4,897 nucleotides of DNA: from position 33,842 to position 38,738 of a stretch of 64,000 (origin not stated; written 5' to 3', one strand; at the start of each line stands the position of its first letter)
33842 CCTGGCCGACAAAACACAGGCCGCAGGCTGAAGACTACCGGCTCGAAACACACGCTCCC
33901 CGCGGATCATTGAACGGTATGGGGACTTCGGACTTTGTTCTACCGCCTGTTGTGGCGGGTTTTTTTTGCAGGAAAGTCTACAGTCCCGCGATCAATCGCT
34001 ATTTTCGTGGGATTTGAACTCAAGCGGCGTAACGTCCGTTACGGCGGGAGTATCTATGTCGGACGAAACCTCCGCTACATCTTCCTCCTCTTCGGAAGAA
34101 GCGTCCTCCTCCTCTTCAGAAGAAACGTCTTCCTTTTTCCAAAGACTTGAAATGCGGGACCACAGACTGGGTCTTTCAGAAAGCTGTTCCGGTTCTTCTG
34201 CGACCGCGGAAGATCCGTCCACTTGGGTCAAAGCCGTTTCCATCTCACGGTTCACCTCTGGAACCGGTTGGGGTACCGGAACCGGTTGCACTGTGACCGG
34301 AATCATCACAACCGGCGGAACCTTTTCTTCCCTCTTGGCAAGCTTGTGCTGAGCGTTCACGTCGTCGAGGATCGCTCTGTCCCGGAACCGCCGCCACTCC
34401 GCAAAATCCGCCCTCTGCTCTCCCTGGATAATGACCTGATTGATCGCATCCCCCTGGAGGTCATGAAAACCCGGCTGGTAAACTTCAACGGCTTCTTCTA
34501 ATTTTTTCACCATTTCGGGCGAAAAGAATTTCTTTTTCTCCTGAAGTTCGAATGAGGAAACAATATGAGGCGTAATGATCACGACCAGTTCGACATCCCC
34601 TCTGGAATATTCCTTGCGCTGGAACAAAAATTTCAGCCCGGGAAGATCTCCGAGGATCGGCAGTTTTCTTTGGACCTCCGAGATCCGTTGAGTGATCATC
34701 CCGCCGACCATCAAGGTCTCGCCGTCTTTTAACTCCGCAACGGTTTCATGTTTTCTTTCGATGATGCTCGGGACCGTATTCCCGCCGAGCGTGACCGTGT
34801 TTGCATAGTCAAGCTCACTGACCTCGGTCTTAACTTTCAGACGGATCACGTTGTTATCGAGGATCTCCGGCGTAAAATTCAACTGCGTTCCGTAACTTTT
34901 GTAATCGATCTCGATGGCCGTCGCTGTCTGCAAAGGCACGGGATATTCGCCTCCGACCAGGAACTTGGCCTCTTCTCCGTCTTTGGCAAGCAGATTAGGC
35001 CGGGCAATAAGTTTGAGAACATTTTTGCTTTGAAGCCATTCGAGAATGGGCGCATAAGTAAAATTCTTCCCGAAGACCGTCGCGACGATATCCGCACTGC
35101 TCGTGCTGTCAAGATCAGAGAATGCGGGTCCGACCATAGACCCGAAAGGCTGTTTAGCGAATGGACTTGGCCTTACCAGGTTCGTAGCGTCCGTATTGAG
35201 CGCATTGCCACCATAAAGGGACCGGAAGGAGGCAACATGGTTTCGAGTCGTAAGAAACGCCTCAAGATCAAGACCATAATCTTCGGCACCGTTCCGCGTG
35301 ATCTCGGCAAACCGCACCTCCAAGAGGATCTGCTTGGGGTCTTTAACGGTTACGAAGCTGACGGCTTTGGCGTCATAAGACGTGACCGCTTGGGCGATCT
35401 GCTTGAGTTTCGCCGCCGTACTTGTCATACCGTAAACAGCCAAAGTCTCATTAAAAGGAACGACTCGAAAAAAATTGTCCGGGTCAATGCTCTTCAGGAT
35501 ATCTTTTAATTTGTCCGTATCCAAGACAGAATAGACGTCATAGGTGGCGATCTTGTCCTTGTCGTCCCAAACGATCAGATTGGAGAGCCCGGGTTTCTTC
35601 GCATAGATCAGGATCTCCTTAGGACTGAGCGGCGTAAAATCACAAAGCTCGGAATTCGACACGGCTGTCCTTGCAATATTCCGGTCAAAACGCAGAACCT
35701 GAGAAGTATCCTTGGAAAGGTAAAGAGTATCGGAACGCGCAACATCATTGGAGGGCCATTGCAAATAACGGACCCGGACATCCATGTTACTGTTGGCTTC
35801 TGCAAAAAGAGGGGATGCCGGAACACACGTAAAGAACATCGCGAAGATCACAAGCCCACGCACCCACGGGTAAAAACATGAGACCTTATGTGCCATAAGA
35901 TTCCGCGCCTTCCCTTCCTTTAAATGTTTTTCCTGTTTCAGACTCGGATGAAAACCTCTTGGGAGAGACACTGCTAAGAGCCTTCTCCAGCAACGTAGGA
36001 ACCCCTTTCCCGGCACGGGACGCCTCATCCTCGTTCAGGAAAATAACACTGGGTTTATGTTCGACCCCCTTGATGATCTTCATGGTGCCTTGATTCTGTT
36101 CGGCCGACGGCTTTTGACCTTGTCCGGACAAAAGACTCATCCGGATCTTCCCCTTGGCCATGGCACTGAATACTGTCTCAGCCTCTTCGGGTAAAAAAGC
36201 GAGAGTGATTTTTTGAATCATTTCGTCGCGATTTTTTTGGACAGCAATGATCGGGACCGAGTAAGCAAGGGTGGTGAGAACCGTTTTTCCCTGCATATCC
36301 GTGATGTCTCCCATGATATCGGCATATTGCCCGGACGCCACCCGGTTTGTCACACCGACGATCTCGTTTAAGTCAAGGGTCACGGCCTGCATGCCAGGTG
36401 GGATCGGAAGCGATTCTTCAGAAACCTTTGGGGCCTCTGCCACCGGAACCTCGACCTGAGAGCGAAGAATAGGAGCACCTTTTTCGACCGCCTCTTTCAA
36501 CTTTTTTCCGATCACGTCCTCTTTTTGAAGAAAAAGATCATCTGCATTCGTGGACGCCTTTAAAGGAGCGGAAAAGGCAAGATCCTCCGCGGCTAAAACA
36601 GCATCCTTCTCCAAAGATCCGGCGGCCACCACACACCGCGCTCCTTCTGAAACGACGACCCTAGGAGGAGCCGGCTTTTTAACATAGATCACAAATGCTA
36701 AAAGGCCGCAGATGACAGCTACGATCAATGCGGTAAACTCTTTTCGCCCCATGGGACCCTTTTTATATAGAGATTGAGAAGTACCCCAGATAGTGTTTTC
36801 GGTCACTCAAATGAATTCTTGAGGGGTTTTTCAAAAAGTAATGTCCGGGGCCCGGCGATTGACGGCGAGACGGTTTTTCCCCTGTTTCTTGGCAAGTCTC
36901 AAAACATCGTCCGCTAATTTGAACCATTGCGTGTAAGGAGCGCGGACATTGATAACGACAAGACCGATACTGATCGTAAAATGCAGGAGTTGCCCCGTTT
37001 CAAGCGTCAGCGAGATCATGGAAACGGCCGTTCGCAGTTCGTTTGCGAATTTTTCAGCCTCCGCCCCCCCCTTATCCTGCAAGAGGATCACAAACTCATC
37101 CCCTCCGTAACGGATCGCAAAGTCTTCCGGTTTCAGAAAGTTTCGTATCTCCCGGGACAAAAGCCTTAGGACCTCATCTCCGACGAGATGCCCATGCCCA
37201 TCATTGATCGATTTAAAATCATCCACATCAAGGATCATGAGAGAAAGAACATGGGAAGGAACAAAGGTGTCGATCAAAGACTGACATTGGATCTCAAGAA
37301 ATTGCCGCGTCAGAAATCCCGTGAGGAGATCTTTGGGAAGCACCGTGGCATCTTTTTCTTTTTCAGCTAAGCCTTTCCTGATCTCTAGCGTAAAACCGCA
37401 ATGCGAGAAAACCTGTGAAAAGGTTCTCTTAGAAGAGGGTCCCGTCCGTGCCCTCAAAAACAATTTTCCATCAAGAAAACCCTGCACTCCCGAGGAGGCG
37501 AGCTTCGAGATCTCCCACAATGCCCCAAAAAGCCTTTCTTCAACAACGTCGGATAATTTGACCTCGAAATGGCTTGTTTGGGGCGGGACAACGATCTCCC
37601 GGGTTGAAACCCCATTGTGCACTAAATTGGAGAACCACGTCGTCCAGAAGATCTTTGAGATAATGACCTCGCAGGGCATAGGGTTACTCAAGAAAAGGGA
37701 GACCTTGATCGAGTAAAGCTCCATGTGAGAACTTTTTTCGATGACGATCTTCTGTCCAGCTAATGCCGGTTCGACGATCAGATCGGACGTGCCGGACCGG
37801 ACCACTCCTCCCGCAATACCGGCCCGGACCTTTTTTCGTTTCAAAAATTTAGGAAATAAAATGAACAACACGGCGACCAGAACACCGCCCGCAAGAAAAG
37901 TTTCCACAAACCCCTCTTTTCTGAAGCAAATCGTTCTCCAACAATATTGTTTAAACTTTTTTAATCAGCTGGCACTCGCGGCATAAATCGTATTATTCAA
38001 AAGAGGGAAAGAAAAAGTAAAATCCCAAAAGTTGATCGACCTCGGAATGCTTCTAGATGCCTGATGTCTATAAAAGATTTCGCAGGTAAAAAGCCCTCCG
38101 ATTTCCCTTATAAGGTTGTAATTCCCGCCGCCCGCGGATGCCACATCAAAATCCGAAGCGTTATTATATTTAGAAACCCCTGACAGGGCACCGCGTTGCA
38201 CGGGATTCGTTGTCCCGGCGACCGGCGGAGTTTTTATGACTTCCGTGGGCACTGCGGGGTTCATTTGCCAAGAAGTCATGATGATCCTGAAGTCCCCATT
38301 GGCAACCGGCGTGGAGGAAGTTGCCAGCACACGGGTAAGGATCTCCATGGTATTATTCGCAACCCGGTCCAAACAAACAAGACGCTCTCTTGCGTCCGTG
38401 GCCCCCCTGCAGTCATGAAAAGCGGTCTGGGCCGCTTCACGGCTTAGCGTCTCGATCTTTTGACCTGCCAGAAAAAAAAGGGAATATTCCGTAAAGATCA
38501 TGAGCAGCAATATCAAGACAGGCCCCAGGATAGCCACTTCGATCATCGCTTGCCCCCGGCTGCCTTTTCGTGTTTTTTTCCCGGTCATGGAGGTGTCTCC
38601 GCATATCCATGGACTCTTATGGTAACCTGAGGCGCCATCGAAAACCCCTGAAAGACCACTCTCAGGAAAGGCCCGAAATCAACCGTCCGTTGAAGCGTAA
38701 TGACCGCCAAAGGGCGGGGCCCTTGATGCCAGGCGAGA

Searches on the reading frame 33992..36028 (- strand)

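Call 21: search_protein_families(library=pfam, proteins=[window:33992-36028:-], max_evalue=0.00001)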
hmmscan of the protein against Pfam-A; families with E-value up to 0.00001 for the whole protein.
window:33992-36028:- (678 aa): 2 families
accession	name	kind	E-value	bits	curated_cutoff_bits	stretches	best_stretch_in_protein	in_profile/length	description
PF00263.26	Secretin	-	2e-43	148.3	27.5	1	332-490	2-168/169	Bacterial type II and III secretion system protein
PF13629.12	T2SS-T3SS_pil_N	-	1.2e-17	63.8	23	1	99-165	2-69/72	Pilus formation protein N terminal region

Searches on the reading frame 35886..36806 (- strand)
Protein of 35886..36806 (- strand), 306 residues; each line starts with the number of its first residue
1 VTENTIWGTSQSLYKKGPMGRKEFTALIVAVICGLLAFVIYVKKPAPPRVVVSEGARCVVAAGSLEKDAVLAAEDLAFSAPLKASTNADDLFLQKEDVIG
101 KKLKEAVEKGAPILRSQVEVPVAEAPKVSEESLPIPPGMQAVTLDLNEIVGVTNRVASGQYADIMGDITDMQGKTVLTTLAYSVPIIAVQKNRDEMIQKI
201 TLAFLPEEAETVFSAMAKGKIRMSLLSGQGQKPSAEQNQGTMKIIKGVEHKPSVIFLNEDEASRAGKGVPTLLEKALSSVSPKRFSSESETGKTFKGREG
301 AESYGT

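Call 21: search_protein_families(library=pfam, proteins=[window:35886-36806:-], max_evalue=0.00001)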
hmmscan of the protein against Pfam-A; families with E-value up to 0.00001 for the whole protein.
window:35886-36806:- (306 aa): 3 families
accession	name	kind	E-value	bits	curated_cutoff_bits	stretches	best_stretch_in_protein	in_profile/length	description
PF16976.10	RcpC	-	3.8e-09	36.9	28.8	1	135-225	7-113/114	Flp pilus assembly protein RcpC/CpaB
PF08666.17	SAF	-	2.1e-07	31.8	21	1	57-119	2-63/63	SAF domain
PF13144.11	ChapFlgA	-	2.2e-06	28.2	23.8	1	57-122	2-64/122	Chaperone for flagella basal body P-ring formation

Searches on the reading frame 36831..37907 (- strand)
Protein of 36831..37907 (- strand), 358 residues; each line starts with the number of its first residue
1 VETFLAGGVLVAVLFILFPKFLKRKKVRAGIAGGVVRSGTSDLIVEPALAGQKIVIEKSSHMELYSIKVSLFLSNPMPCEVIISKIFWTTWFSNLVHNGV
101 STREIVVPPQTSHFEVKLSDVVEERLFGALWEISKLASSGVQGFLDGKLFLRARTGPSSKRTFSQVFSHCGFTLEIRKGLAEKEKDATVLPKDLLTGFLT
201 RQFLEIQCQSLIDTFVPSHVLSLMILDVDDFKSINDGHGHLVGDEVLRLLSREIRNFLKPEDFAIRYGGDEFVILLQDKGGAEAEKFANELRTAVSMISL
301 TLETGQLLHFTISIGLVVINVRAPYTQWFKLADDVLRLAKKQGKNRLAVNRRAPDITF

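Call 21: search_protein_families(library=pfam, proteins=[window:36831-37907:-], max_evalue=0.00001)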
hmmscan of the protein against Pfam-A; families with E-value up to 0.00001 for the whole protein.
window:36831-37907:- (358 aa): 2 families
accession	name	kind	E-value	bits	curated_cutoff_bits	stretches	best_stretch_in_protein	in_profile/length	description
PF00990.26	GGDEF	-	5.1e-34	117.8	23.8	1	193-346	4-161/161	Diguanylate cyclase, GGDEF domain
PF22335.1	Cas10-Cmr2_palm2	-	6e-06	26.8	27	0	246-348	27-133/133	Cas10/Cmr2, second palm domain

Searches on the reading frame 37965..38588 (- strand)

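Call 21: search_protein_families(library=pfam, proteins=[window:37965-38588:-], max_evalue=0.00001)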
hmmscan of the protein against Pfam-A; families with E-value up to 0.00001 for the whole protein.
window:37965-38588:- (207 aa): 1 family
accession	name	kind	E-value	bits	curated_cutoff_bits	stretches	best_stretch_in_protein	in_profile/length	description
PF07811.17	TadE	-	1.2e-08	35.4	22.9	1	12-53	1-42/43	TadE-like protein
